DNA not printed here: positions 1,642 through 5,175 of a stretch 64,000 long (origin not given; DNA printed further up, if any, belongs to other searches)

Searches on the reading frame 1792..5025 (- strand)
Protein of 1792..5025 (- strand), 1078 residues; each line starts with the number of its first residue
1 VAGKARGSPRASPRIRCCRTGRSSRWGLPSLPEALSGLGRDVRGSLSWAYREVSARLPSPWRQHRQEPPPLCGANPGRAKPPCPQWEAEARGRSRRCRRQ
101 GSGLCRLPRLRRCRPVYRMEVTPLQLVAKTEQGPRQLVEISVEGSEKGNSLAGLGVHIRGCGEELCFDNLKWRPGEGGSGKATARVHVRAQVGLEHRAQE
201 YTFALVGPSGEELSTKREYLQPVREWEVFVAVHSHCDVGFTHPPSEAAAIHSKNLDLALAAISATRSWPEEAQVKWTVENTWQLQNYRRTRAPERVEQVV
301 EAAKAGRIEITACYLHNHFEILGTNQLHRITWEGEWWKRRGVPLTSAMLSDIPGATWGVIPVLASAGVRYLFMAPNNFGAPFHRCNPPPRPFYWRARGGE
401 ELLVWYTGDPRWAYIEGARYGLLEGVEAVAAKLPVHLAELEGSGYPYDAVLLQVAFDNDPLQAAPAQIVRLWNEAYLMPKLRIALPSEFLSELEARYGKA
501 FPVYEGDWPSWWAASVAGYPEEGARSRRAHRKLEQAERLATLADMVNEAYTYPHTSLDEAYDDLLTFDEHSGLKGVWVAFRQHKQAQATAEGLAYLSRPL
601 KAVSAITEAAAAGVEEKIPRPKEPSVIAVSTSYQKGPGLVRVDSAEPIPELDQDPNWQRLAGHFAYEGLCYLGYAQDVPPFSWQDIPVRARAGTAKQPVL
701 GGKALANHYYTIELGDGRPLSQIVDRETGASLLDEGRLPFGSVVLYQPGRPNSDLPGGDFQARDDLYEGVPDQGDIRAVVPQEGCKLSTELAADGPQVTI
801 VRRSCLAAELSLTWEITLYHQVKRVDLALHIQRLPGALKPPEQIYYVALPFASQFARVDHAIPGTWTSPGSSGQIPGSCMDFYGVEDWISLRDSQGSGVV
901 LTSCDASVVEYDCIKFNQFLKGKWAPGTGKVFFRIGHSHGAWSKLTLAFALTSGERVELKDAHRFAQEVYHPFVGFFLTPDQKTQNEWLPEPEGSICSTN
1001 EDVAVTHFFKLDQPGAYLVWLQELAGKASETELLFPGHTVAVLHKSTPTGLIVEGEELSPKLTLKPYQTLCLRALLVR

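Call 123: search_protein_families(library=pfam, proteins=[window:1792-5025:-], max_evalue=0.00001)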
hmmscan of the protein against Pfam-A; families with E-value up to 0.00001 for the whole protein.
window:1792-5025:- (1078 aa): 1 family
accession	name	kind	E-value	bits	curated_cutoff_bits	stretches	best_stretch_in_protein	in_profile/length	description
PF01074.27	Glyco_hydro_38N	-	1.2e-11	45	25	1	228-504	2-269/270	Glycosyl hydrolases family 38 N-terminal domain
